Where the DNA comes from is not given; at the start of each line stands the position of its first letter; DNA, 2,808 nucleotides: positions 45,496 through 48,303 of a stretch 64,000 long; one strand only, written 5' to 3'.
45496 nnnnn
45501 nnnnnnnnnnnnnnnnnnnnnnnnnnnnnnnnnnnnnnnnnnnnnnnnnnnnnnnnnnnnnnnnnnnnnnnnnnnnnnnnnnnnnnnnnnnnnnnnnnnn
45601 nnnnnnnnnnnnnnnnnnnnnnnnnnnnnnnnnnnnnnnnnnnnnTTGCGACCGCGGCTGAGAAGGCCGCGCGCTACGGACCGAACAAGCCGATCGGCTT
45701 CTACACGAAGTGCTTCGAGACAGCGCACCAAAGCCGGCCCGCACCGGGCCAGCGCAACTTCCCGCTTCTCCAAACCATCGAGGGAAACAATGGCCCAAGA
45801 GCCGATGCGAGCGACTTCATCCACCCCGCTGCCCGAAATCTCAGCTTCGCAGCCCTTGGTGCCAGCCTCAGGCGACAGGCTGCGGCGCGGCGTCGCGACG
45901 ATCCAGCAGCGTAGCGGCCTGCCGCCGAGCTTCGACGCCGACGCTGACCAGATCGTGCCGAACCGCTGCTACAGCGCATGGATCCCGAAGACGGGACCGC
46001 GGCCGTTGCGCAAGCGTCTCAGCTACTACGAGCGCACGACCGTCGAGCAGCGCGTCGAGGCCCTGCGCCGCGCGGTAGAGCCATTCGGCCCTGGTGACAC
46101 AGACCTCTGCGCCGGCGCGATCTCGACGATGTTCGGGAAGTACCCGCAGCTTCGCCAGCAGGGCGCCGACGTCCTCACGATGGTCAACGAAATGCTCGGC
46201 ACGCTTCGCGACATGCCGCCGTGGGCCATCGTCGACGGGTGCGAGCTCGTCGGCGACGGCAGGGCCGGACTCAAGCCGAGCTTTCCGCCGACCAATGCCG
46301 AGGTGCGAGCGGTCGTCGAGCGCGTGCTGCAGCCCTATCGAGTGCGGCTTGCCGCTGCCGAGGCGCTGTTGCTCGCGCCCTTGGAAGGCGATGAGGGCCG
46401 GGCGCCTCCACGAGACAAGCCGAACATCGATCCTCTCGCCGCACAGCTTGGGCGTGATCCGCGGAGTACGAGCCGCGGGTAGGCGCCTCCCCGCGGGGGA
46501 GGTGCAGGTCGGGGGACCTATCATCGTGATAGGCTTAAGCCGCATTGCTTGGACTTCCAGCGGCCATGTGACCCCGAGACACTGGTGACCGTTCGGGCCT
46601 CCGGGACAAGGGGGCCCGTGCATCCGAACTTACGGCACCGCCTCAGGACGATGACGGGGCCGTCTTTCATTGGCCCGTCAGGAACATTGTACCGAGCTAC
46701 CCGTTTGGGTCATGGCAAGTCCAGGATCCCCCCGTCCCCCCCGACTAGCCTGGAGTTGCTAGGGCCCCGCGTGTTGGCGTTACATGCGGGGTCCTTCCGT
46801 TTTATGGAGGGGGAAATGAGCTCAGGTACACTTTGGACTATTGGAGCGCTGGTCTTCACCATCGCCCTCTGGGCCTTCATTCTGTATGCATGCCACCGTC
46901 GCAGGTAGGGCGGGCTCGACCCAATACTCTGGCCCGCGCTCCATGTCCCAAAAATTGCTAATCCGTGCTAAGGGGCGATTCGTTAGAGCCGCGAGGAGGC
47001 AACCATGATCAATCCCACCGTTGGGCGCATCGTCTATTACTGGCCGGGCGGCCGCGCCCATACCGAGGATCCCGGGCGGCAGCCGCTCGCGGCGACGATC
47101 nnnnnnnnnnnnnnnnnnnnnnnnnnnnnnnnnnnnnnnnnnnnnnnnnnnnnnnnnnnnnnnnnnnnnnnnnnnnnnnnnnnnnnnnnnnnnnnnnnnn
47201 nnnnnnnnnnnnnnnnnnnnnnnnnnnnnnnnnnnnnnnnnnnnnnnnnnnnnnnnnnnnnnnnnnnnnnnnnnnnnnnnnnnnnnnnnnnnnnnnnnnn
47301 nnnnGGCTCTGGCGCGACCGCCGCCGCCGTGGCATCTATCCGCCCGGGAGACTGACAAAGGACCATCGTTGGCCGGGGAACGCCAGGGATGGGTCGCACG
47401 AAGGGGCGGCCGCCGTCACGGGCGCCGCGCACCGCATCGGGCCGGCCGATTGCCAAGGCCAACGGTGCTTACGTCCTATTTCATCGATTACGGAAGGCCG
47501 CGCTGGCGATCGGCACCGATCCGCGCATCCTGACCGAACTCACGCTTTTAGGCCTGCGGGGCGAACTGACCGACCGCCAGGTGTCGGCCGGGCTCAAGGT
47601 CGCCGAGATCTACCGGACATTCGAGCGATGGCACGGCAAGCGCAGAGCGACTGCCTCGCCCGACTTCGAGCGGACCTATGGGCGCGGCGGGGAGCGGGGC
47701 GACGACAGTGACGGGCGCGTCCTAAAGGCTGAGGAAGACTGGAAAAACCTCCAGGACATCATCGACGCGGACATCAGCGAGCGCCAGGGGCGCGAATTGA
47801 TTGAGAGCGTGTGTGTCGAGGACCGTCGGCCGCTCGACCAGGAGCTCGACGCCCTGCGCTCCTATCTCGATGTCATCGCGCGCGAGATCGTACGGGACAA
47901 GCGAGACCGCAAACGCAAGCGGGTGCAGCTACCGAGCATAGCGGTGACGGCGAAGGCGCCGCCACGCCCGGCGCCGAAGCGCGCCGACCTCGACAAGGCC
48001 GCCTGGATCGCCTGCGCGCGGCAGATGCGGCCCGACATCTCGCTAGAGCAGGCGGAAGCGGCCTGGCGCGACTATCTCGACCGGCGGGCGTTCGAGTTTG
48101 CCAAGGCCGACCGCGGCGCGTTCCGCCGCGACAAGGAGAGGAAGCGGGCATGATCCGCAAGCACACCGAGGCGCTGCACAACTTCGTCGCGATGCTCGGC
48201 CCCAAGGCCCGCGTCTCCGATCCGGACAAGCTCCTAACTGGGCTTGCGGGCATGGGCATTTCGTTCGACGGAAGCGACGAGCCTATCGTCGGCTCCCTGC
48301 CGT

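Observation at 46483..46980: Structured noncoding region of about 330 nt followed by a 30-aa hydrophobic, basic-tailed peptide: candidate type I toxin-antitoxin-like or leader-controlled lysis/exclusion module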

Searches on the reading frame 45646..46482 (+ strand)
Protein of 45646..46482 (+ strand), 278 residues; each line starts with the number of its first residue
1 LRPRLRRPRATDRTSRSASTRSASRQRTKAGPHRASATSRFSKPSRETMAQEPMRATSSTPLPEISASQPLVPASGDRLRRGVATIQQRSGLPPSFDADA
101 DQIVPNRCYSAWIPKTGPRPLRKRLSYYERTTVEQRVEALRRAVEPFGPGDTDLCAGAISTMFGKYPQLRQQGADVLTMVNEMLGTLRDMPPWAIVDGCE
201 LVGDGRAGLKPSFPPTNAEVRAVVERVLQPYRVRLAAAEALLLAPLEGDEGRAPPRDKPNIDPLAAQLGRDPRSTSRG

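Call 9: search_protein_families(library=pfam, proteins=[window:45646-46482:+], max_evalue=0.01)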
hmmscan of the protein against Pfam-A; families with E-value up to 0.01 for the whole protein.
window:45646-46482:+ (278 aa): 0 families

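Call 10: search_protein_families(library=phrogs, proteins=[window:45646-46482:+], max_evalue=0.01)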
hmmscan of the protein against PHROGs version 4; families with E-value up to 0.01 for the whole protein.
window:45646-46482:+ (278 aa): 0 families

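Call 16: find_homologous_proteins(query=window:45646-46479:+, max_evalue=0.001)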
Query window:45646-46479:+ (278 aa): 2 proteins with E <= 0.001 among 8000 candidates.
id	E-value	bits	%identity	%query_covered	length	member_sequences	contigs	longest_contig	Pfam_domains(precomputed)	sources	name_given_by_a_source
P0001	4.5e-132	458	100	74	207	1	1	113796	-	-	-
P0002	5.8e-36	142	42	63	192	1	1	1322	-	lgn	-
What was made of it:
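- The upstream protein is 207 aa with no family assignment (calls 9, 10, 16).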

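Call 17: find_encoding_contigs(protein=P0002, flank=3000)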
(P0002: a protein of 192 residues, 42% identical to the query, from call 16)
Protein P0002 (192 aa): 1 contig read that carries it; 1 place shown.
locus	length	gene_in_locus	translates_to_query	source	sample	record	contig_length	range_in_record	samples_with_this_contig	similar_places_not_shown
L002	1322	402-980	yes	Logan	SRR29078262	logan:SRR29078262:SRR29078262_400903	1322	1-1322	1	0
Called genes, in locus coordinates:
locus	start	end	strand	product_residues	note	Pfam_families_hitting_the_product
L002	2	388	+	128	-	?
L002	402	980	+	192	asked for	-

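Call 35: find_encoding_contigs(protein=P0001, flank=10000)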
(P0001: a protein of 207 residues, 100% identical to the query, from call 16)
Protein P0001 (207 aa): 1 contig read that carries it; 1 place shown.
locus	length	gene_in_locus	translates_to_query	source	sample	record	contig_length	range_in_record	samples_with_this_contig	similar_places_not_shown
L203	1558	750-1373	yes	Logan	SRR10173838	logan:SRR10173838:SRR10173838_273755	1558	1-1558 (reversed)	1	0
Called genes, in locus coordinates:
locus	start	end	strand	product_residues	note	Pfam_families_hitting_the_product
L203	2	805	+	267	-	?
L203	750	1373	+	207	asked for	-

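Call 77: search_protein_families(library=ncbifam, proteins=[P0001], max_evalue=1)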
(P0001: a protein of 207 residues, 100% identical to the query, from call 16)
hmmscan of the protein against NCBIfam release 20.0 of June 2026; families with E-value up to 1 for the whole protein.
P0001 (207 aa): 0 families

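Call 78: search_protein_families(library=padloc, proteins=[P0001], max_evalue=1)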
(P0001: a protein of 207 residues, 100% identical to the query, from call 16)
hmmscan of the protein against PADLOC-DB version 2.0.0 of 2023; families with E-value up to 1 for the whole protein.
P0001 (207 aa): 0 families

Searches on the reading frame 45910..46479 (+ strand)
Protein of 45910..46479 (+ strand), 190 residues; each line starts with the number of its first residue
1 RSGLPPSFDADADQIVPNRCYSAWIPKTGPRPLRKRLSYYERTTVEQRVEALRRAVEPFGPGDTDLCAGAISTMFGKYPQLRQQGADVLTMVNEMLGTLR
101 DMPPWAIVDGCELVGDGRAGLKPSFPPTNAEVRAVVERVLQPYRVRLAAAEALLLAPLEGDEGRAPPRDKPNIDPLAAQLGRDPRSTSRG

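Call 13: find_related_loci(query=window:45910-46479:+, collection=genome_contigs, flank=4000)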
Query window:45910-46479:+ (190 aa) in genome_contigs; peptide patterns used: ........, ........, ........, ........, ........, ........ (x = any residue, [..] = any of these).
59 stretches matched a pattern, but none encodes a relative of the query by tblastn (E <= 1e-3).

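Call 14: find_related_loci(query=window:45910-46479:+, collection=viral_contigs, flank=4000)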
Query window:45910-46479:+ (190 aa) in viral_contigs; peptide patterns used: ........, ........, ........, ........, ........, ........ (x = any residue, [..] = any of these).
6 stretches matched a pattern, but none encodes a relative of the query by tblastn (E <= 1e-3).

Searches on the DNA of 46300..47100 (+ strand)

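Call 5: search_rna_families(source=window, start=46300, end=47100, threshold=evalue, max_evalue=10, show_alignments=3)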
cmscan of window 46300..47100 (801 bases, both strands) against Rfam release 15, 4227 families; matches with E-value up to 10: 4.
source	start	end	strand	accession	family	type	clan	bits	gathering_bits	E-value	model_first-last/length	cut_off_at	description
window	46757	46797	-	RF03526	mir-7177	Gene; miRNA;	-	18.4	86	0.58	1-71/71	no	mir-7177 microRNA precursor family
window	46319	46348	+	RF01834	fiv_FSE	Cis-reg; frameshift_element;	-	14.9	53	2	1-35/35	no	ribosomal frameshift site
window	46311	46388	+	RF00683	mir-143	Gene; miRNA;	-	12.6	60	9.7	1-84/84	no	mir-143 microRNA precursor family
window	46596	46631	-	RF03045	proV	Gene; sRNA;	-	10.7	88.5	9.6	107-142/149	no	proV RNA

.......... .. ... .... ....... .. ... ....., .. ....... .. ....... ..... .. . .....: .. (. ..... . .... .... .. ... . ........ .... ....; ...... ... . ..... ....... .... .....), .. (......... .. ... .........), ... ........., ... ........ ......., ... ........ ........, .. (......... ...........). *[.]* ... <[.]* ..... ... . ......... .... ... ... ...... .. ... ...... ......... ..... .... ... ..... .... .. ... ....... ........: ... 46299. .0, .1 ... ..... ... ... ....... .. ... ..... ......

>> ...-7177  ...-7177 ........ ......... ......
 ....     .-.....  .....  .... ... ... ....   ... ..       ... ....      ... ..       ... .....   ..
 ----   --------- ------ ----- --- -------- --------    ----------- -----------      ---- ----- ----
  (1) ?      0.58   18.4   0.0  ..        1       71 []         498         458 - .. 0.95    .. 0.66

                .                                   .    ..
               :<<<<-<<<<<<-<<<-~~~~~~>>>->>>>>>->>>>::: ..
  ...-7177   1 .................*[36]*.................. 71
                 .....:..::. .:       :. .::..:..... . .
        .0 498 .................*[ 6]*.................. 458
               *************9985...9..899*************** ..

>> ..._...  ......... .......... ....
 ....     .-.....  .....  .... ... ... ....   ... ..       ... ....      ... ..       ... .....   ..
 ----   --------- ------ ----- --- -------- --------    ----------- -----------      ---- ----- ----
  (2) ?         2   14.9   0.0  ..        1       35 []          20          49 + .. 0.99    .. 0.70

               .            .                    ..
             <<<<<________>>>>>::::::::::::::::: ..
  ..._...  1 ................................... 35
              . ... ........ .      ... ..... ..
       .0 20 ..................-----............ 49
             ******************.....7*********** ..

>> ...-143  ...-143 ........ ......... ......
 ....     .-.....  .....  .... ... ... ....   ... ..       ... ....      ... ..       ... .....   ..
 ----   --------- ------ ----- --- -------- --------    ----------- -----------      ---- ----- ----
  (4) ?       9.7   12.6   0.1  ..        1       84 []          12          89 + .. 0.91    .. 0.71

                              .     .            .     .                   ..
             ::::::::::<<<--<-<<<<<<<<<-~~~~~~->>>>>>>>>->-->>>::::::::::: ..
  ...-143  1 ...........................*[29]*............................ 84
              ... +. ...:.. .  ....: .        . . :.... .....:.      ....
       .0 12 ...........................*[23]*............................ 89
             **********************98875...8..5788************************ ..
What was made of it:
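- On Described structured RNA family (Rfam 15): Only noise (E 0.58 or above, bits far below gathering) in 46300-47100 (call 5).
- No Rfam hit even at E up to 10 (call 5).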

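Call 11: search_dna_similar(query=window:46400-47050:+, collection=phages, mode=distant, max_evalue=0.001)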
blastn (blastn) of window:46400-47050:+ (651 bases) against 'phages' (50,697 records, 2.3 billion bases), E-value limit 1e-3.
No match.

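Call 12: search_dna_similar(query=window:46400-47050:+, collection=plasmids, mode=distant, max_evalue=0.001)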
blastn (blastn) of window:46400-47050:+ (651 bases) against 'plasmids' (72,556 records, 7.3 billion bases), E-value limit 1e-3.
No match.
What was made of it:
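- Tried and rejected: DNA homologues of 46400-47050 in phage and plasmid collections: none (calls 11, 12).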

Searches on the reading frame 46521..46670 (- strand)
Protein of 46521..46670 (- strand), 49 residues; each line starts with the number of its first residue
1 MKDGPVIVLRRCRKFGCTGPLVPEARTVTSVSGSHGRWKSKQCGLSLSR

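Call 77: search_protein_families(library=ncbifam, proteins=[window:46521-46670:-], max_evalue=1)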
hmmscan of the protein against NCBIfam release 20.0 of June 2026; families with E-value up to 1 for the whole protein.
window:46521-46670:- (49 aa): 0 families

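Call 78: search_protein_families(library=padloc, proteins=[window:46521-46670:-], max_evalue=1)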
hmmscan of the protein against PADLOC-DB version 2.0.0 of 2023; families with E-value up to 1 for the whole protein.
window:46521-46670:- (49 aa): 0 families

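Call 80: search_protein_families(library=pfam, proteins=[window:46521-46670:-], max_evalue=10)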
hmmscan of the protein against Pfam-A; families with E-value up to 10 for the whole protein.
window:46521-46670:- (49 aa): 0 families

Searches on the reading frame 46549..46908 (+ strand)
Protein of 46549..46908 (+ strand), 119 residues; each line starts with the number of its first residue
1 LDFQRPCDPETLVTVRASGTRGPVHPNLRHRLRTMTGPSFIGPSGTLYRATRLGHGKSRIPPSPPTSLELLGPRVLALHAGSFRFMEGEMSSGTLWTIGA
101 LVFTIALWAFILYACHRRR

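Call 9: search_protein_families(library=pfam, proteins=[window:46549-46908:+], max_evalue=0.01)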
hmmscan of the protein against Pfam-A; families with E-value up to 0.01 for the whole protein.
window:46549-46908:+ (119 aa): 0 families

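Call 10: search_protein_families(library=phrogs, proteins=[window:46549-46908:+], max_evalue=0.01)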
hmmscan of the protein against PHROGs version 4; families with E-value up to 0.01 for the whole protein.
window:46549-46908:+ (119 aa): 0 families

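Call 50: find_homologous_proteins(query=window:46549-46905:+, max_evalue=10)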
Query window:46549-46905:+: 12 candidates shared short words with the query, none scored E <= 10.
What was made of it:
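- On Type I toxin-antitoxin system: None in the word-index search (call 50).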

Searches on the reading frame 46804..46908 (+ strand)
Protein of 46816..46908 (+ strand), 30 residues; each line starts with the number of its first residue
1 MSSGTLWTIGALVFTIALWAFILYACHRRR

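Call 9: search_protein_families(library=pfam, proteins=[window:46816-46908:+], max_evalue=0.01)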
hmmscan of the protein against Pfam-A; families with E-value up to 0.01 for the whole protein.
window:46816-46908:+ (30 aa): 0 families

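Call 10: search_protein_families(library=phrogs, proteins=[window:46816-46908:+], max_evalue=0.01)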
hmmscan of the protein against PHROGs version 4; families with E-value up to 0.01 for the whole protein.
window:46816-46908:+ (30 aa): 0 families

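Call 57: search_protein_representatives(protein=window:46816-46905:+)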
Query: 30 residues. Proteins with E-value up to 0.001 (for the whole library): 0; up to 1e-10: 0; up to 1e-30: 0. The best 0 are listed.
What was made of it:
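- On Type I toxin-antitoxin system: No protein at E up to 0.001 among 1.84 billion representatives (call 57).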

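Call 77: search_protein_families(library=ncbifam, proteins=[window:46816-46908:+, window:46804-46908:+], max_evalue=1)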
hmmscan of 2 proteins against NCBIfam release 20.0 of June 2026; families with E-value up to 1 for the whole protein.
window:46816-46908:+ (30 aa): 0 families

window:46804-46908:+ (34 aa): 0 families

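Call 78: search_protein_families(library=padloc, proteins=[window:46816-46908:+, window:46804-46908:+], max_evalue=1)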
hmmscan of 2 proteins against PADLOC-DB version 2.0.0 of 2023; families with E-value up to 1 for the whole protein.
window:46816-46908:+ (30 aa): 0 families

window:46804-46908:+ (34 aa): 0 families

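Call 80: search_protein_families(library=pfam, proteins=[window:46816-46908:+, window:46804-46908:+], max_evalue=10)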
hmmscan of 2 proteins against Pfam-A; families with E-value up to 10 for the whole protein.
window:46816-46908:+ (30 aa): 2 families
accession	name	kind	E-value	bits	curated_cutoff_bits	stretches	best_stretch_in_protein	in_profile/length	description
PF03554.18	Herpes_UL73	-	0.018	15.5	23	1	5-28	43-67/75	UL73 viral envelope glycoprotein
PF02439.20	Adeno_E3_CR2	-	0.23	11.7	36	1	17-30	19-32/38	Adenovirus E3 region protein CR2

window:46804-46908:+ (34 aa): 2 families
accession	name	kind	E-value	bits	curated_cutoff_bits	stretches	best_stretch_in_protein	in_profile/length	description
PF03554.18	Herpes_UL73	-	0.017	15.6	23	1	9-32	43-67/75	UL73 viral envelope glycoprotein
PF02439.20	Adeno_E3_CR2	-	0.32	11.2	36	1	22-34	20-32/38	Adenovirus E3 region protein CR2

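Call 92: search_dna_similar(query=window:46816-46905:+, collection=phages, mode=protein, max_evalue=10, max_rows=15)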
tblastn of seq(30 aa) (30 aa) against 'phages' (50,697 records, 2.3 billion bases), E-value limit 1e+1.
Records with a match: 108; places in all: 108; records where one place covers at least 80% of the query: 1.
Best place of each record, by identity: 60-80% 46; <60% 62.
By first word of the organism name: Pseudomonas 107; Arthrobacter 1.
By host as written in the record: Pseudomonas aeruginosa 35; Pseudomonas aeruginosa PAO1 33; Pseudomonas sp. 12; Pseudomonas aeruginosa PA14 5; Pseudomonas aeruginosa ATCC 27853 4; Pseduomonas aeruginosa 4; - 4; Pseudomonas aeruginosa PAER3_44 2; and 9 more.
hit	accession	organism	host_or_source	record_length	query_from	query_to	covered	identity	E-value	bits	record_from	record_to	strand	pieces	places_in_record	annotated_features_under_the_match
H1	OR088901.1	Arthrobacter phage 1191A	Arthrobacter sp. c7_119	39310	3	30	93%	45.2%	6e+0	28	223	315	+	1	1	terminase large subunit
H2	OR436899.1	Pseudomonas phage phiDCL-PA6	Pseudomonas aeruginosa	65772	5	22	60%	66.7%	6e+0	28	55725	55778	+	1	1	transcription initiation factor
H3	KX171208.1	Pseudomonas phage vB_Pae436M-8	Pseudomonas sp.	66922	5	23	63%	57.9%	6e+0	28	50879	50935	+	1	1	structural protein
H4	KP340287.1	Pseudomonas phage phiKT28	Pseudomonas aeruginosa PAO1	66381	5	23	63%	57.9%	6e+0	28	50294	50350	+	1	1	structural protein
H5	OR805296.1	Pseudomonas phage Victoria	Pseudomonas aeruginosa PAO1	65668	5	23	63%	57.9%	6e+0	28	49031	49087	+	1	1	hypothetical protein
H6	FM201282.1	Pseudomonas phage LMA2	Pseudomonas aeruginosa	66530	5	23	63%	57.9%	6e+0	28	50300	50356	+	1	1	putative structural protein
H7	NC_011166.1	Pseudomonas phage LMA2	Pseudomonas aeruginosa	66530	5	23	63%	57.9%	6e+0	28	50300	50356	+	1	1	putative structural protein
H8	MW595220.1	Pseudomonas phage vB_PaeM_V523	Pseudomonas aeruginosa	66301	5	23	63%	57.9%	6e+0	28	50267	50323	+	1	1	putative structural protein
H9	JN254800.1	Pseudomonas phage NH-4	Pseudomonas aeruginosa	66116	5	23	63%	57.9%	6e+0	28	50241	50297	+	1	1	putative structural protein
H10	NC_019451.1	Pseudomonas phage NH-4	Pseudomonas aeruginosa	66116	5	23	63%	57.9%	6e+0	28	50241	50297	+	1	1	putative structural protein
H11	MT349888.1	Pseudomonas phage PHW2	Pseudomonas aeruginosa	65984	5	23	63%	57.9%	6e+0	28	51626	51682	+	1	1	structural protein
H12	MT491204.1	Pseudomonas phage vB_PaeM_USP_1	Pseudomonas aeruginosa ATCC 27853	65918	5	23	63%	57.9%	6e+0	28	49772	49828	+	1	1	hypothetical protein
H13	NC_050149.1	Pseudomonas phage vB_PaeM_USP_1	Pseudomonas aeruginosa ATCC 27853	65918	5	23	63%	57.9%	6e+0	28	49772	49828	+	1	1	hypothetical protein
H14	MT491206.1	Pseudomonas phage vB_PaeM_USP_3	Pseudomonas aeruginosa ATCC 27853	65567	5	23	63%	57.9%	6e+0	28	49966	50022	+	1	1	structural protein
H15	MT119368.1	Pseudomonas phage shane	Pseudomonas aeruginosa PAO1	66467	5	23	63%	57.9%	6e+0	28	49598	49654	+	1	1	hypothetical protein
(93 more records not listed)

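Call 93: search_dna_similar(query=window:46816-46905:+, collection=plasmids, mode=protein, max_evalue=10, max_rows=15)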
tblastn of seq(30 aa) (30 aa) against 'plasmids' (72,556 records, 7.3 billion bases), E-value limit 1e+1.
No match.
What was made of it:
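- Tried and rejected: Protein searches with the peptide and with the 119-aa ORF: nothing (calls 50, 57, 92, 93).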

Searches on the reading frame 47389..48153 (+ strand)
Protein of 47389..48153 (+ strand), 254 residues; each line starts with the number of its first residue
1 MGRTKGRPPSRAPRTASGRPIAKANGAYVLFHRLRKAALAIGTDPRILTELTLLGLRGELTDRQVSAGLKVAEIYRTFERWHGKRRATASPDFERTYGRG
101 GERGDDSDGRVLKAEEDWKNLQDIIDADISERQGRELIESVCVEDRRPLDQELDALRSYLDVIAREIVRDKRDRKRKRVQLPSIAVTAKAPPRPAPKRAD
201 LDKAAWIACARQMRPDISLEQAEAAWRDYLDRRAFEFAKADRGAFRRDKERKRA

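Call 9: search_protein_families(library=pfam, proteins=[window:47389-48153:+], max_evalue=0.01)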
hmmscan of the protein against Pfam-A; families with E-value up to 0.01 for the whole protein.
window:47389-48153:+ (254 aa): 0 families

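Call 10: search_protein_families(library=phrogs, proteins=[window:47389-48153:+], max_evalue=0.01)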
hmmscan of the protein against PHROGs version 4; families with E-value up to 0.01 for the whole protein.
window:47389-48153:+ (254 aa): 0 families

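Call 70: find_related_loci(query=window:47389-48150:+, collection=viral_contigs, flank=4000)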
Query window:47389-48150:+ (254 aa) in viral_contigs; peptide patterns used: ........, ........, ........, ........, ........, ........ (x = any residue, [..] = any of these).
4 stretches matched a pattern, but none encodes a relative of the query by tblastn (E <= 1e-3).

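Call 77: search_protein_families(library=ncbifam, proteins=[window:47389-48153:+], max_evalue=1)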
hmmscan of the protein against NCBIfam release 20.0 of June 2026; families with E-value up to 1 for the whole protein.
window:47389-48153:+ (254 aa): 0 families

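Call 78: search_protein_families(library=padloc, proteins=[window:47389-48153:+], max_evalue=1)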
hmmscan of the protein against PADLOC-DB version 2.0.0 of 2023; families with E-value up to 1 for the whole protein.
window:47389-48153:+ (254 aa): 0 families
